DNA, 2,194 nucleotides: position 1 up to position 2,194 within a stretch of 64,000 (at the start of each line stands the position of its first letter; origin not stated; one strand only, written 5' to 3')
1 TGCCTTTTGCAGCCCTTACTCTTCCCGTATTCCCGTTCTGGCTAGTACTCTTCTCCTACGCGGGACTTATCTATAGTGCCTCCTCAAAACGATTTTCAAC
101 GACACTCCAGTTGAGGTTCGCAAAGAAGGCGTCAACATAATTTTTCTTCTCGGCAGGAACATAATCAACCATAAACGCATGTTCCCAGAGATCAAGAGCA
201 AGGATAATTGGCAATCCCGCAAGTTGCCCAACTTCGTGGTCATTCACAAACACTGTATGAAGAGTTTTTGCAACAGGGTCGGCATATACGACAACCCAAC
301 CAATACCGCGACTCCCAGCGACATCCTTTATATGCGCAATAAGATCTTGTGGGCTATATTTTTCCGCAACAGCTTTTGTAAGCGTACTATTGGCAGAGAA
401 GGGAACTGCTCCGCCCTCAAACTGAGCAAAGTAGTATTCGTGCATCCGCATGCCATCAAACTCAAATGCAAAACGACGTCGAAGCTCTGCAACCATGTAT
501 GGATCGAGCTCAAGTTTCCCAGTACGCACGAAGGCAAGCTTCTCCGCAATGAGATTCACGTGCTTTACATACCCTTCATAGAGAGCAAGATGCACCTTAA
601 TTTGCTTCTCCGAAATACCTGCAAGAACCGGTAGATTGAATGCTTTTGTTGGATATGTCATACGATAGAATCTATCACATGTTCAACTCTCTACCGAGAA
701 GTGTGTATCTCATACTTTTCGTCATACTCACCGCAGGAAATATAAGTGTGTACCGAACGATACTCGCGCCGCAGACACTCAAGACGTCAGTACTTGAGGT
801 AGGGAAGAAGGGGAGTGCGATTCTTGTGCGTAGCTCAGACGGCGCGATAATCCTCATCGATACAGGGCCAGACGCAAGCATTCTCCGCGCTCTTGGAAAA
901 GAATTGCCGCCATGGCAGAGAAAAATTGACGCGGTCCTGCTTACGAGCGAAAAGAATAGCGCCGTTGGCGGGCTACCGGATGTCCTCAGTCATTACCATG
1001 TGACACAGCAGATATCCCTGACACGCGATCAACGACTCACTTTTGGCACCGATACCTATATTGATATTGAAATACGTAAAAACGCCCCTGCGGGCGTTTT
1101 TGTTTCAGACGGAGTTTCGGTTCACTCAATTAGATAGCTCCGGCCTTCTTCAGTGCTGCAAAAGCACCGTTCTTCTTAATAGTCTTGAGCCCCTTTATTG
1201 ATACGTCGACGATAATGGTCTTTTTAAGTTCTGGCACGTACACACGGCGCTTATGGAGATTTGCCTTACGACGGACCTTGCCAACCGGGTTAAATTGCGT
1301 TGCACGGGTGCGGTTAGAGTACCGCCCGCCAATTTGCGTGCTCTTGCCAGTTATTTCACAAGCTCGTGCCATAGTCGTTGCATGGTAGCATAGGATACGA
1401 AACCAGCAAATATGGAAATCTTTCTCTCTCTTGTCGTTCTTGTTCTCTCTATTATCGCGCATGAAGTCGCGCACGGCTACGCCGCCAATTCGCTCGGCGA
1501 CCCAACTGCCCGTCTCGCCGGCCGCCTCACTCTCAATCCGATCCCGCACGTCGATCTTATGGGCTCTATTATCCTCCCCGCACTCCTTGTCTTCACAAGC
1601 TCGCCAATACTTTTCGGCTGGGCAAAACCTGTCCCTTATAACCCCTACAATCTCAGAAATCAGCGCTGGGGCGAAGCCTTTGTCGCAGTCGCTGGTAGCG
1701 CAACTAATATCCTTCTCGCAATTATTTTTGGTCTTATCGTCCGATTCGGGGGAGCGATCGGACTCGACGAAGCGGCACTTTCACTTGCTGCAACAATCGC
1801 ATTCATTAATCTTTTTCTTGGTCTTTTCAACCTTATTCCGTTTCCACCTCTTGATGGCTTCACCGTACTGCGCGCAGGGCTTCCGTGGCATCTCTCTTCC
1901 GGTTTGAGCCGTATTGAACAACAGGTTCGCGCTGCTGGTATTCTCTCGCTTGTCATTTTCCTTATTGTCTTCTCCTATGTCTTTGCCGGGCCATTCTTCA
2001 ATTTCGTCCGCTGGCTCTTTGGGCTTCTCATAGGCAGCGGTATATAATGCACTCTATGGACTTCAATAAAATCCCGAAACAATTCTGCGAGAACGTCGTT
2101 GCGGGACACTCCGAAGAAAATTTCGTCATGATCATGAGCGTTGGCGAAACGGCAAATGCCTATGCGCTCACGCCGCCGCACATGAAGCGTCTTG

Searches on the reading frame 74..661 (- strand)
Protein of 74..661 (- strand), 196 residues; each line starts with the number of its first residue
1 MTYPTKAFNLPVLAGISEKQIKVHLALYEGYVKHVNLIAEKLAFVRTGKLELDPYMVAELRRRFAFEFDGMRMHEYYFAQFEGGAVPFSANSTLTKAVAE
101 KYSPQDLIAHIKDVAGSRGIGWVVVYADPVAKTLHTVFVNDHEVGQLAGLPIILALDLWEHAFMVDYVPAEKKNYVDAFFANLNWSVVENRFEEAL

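Call 34: search_protein_families(library=pfam, proteins=[window:74-661:-], max_evalue=0.001)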
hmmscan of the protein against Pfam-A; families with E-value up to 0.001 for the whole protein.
window:74-661:- (196 aa): 1 family
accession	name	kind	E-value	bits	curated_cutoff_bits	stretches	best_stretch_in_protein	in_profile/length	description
PF02777.23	Sod_Fe_C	-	9.1e-16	58.2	20.9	1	93-191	4-102/102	Iron/manganese superoxide dismutases, C-terminal domain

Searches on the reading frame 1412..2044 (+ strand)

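Call 35: search_protein_families(library=pfam, proteins=[window:1412-2044:+], max_evalue=0.001)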
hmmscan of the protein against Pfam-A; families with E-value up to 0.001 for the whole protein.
window:1412-2044:+ (211 aa): 1 family
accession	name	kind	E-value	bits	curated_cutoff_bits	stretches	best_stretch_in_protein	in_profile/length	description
PF02163.28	Peptidase_M50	-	2.3e-13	50.5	27.2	2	122-181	159-219/221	Peptidase family M50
